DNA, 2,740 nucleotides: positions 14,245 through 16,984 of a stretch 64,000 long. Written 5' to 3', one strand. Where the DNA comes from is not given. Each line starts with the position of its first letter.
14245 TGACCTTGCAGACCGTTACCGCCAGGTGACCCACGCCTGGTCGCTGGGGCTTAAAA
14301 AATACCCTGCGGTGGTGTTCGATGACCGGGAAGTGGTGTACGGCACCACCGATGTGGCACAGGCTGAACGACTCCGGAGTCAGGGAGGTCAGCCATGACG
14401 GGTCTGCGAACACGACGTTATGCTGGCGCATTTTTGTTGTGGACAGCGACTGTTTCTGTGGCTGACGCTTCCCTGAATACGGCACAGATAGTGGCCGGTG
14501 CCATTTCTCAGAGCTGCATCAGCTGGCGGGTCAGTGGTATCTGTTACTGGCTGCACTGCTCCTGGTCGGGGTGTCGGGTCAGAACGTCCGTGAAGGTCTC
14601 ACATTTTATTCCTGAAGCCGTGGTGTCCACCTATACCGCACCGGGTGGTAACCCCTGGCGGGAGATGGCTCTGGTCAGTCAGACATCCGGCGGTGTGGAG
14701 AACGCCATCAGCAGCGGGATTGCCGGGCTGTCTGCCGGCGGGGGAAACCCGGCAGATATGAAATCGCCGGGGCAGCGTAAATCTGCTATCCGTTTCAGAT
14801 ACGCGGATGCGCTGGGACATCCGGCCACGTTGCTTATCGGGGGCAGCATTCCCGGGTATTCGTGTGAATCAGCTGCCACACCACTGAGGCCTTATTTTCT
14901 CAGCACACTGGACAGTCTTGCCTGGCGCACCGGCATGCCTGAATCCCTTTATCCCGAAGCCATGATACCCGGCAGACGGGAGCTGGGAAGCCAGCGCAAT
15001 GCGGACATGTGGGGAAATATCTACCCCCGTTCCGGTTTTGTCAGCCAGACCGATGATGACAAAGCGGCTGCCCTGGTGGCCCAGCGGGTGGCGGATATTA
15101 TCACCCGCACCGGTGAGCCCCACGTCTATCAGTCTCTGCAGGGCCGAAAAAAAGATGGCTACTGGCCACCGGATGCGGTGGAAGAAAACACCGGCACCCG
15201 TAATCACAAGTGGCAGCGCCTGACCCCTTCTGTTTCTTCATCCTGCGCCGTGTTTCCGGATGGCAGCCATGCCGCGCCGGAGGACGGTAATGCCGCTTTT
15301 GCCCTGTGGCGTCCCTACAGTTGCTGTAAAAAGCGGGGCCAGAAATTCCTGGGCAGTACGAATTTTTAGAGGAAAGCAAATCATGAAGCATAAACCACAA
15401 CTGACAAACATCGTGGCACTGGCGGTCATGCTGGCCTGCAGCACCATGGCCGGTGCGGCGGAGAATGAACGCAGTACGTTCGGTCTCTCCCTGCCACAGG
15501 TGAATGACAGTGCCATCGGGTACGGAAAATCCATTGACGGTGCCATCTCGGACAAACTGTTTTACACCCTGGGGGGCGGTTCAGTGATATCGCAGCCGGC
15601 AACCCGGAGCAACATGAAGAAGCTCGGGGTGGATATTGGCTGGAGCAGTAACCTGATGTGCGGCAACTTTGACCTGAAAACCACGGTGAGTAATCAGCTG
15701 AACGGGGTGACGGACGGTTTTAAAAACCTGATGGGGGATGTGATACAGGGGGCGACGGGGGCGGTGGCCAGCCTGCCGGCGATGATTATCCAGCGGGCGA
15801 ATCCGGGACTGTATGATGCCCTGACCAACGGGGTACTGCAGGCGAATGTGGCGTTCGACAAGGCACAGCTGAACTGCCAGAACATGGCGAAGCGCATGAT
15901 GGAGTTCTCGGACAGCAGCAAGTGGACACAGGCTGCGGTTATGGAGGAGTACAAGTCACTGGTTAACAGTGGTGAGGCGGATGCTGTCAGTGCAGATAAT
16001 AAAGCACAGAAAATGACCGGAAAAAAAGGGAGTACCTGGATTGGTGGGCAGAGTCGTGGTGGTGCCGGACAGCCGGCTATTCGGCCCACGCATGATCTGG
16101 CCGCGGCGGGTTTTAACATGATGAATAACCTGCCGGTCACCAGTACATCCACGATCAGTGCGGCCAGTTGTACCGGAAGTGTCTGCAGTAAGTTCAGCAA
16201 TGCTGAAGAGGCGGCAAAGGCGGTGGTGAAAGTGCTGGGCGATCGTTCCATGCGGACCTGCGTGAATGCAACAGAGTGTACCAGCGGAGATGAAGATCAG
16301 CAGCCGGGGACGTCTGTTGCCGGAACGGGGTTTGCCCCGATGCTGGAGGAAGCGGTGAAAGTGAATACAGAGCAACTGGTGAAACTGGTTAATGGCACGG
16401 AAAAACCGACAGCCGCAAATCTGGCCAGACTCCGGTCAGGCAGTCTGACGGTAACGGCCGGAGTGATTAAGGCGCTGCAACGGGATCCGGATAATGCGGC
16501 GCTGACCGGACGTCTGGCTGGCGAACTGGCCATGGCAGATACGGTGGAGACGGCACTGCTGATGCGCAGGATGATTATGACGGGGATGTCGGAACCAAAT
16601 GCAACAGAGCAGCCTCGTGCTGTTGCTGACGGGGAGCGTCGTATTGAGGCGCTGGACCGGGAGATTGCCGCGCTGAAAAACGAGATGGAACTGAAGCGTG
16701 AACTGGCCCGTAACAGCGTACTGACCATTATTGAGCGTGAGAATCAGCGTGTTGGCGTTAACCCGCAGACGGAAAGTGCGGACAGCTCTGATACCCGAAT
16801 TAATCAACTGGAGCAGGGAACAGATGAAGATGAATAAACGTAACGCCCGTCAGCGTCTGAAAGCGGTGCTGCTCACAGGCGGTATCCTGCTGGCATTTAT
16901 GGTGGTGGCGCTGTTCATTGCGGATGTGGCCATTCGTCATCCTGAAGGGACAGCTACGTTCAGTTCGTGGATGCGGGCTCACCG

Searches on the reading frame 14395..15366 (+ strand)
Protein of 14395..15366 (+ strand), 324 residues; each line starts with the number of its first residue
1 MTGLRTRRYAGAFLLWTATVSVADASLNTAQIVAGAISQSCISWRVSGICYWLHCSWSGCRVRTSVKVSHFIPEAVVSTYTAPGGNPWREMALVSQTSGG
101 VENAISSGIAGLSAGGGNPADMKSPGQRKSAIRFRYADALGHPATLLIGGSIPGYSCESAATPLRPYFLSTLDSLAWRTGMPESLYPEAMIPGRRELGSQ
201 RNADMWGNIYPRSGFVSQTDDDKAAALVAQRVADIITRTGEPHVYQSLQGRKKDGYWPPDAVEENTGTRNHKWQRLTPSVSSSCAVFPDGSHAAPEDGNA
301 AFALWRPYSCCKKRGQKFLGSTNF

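Call 23: search_protein_families(proteins=[window:14395-15366:+], library=ncbifam, max_evalue=0.001)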
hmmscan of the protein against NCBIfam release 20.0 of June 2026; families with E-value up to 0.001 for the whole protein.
window:14395-15366:+ (324 aa): 1 family
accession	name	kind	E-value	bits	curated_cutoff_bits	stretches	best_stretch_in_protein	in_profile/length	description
TIGR03756.1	conj_TIGR03756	hypoth_equivalog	8.9e-126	419.2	188.35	1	27-322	1-297/298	TIGR03756 family integrating conjugative element protein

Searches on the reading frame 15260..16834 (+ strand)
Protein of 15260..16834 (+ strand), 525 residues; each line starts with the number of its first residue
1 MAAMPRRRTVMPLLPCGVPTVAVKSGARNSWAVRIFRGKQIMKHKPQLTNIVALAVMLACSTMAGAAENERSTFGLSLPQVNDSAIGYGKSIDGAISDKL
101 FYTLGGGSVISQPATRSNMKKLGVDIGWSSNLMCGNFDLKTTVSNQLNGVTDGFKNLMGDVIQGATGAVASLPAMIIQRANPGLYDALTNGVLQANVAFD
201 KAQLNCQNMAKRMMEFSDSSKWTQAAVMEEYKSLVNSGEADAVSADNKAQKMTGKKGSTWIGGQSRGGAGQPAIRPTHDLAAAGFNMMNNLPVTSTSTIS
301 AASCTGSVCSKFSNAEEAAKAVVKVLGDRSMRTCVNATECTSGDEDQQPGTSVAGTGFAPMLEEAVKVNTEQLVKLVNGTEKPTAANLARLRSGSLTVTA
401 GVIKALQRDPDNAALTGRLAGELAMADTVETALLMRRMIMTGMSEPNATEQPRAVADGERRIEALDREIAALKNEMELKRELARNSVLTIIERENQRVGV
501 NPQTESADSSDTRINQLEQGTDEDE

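Call 23: search_protein_families(proteins=[window:15260-16834:+], library=ncbifam, max_evalue=0.001)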
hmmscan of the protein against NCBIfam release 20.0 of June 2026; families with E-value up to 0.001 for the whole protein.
window:15260-16834:+ (525 aa): 1 family
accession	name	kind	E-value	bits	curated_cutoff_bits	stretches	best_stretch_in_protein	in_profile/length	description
TIGR03755.1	conj_TIGR03755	equivalog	2e-167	557.3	270.45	1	97-519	1-418/419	integrating conjugative element protein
